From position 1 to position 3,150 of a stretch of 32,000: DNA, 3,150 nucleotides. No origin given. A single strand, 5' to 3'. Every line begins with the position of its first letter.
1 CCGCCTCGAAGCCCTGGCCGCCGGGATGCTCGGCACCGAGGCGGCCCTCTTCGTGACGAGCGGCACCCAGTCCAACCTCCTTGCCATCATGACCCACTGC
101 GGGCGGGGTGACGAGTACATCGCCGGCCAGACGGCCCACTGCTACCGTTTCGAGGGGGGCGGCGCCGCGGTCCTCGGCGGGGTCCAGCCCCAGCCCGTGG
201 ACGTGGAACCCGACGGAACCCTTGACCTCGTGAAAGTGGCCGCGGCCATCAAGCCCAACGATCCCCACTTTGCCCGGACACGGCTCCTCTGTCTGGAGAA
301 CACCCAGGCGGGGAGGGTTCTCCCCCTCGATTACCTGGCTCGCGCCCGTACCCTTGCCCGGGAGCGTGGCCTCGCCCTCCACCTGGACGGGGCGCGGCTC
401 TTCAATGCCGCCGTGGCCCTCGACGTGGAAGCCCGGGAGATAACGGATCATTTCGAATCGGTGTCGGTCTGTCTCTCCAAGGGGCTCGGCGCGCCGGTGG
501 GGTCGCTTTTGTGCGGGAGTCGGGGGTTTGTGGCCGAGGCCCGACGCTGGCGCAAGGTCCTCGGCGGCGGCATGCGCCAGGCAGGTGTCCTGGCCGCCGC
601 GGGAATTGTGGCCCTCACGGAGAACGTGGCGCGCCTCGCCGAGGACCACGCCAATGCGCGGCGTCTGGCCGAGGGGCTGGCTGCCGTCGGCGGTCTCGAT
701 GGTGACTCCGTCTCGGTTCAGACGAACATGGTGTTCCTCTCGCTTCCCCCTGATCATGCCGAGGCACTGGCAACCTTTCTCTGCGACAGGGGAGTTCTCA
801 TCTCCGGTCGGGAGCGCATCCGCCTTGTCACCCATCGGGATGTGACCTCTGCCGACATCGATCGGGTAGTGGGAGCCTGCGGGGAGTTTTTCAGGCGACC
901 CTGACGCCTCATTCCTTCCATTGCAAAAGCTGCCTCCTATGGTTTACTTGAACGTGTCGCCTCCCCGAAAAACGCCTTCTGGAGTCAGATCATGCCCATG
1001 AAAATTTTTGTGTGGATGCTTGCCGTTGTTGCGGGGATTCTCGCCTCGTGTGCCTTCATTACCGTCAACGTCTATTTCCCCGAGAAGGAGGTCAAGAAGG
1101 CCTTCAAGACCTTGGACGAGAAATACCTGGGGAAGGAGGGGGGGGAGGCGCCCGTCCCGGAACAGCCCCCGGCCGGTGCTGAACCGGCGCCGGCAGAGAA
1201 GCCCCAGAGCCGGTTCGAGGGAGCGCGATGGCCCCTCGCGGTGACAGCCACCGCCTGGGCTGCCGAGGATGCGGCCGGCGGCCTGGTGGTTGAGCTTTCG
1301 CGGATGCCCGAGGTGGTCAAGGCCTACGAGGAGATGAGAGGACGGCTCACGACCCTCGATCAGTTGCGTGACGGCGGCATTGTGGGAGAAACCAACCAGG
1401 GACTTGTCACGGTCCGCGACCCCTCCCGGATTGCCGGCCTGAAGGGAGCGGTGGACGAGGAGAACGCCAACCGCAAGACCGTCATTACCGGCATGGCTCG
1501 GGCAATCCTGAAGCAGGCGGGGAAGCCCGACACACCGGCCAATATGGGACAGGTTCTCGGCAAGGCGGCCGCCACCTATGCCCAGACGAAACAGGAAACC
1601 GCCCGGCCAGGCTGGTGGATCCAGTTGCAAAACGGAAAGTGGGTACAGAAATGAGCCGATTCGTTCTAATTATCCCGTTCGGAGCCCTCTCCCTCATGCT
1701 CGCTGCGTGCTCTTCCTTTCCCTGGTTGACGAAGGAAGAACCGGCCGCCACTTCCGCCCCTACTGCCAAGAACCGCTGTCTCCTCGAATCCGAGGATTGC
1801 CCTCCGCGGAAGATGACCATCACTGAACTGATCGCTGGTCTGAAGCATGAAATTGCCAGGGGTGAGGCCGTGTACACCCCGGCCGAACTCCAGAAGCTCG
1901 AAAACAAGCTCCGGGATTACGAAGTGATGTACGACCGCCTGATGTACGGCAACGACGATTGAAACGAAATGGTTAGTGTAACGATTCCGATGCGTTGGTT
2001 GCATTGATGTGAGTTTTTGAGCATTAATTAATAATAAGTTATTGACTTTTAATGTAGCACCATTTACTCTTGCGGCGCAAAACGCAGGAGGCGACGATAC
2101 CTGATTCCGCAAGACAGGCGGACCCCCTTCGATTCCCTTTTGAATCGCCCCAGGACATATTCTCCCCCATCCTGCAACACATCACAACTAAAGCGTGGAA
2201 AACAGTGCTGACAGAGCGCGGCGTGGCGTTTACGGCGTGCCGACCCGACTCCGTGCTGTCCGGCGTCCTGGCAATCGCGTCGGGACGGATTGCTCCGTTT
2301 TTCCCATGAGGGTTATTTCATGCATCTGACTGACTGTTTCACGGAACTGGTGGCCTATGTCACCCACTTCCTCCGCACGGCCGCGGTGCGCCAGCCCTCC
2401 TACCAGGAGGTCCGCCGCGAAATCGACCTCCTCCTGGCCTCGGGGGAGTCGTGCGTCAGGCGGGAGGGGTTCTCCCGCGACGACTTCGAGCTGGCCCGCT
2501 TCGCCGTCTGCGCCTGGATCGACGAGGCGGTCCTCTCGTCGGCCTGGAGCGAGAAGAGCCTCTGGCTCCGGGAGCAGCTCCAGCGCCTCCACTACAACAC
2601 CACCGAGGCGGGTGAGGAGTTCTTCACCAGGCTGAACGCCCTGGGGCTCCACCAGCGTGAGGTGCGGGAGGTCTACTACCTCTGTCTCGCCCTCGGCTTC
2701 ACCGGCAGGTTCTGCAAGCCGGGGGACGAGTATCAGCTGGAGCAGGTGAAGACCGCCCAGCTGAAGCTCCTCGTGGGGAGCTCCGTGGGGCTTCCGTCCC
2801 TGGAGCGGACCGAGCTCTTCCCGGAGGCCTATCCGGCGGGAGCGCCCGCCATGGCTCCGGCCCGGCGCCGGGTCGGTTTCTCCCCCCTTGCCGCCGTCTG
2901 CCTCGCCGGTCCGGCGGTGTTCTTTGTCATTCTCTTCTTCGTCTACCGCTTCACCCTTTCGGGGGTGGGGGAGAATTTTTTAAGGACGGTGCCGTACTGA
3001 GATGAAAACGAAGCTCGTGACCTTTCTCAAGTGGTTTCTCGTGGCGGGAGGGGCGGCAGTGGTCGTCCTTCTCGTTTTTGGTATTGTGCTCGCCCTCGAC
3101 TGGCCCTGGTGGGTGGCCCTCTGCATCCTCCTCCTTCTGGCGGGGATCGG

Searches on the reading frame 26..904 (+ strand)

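Call 7: search_protein_families(library=pfam, proteins=[window:26-904:+], max_evalue=0.001)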
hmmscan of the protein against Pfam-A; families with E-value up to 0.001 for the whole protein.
window:26-904:+ (292 aa): 3 families
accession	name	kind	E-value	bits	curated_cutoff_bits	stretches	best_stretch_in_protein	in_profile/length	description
PF01212.27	Beta_elim_lyase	-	8.5e-87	291.6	27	1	1-239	44-286/288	Beta-eliminating lyase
PF00155.27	Aminotran_1_2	-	8e-08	32.3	19.7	1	4-283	65-359/361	Aminotransferase class I and II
PF01041.23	DegT_DnrJ_EryC1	-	1.1e-05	25.2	19.8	0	2-79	37-113/360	DegT/DnrJ/EryC1/StrS aminotransferase family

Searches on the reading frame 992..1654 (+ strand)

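Call 7: search_protein_families(library=pfam, proteins=[window:992-1654:+], max_evalue=0.001)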
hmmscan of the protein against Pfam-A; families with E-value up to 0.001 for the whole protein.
window:992-1654:+ (220 aa): 1 family
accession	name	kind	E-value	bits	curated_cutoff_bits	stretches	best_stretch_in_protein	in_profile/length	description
PF07027.17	DUF1318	-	1e-14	55.2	27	1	119-220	5-92/92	Protein of unknown function (DUF1318)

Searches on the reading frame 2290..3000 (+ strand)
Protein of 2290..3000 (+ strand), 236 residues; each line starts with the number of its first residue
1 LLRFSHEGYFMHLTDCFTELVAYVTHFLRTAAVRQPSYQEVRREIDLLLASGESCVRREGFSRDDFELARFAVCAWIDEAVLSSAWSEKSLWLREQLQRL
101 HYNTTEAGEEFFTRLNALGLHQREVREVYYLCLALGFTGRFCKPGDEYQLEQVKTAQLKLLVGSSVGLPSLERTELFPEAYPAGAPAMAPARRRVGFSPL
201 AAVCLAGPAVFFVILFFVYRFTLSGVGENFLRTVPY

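Call 7: search_protein_families(library=pfam, proteins=[window:2290-3000:+], max_evalue=0.001)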
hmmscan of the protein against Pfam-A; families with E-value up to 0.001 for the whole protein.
window:2290-3000:+ (236 aa): 1 family
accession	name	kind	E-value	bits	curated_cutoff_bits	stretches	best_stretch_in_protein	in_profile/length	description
PF09850.14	DotU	-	4.5e-44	151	27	1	13-221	2-204/205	Type VI secretion system protein DotU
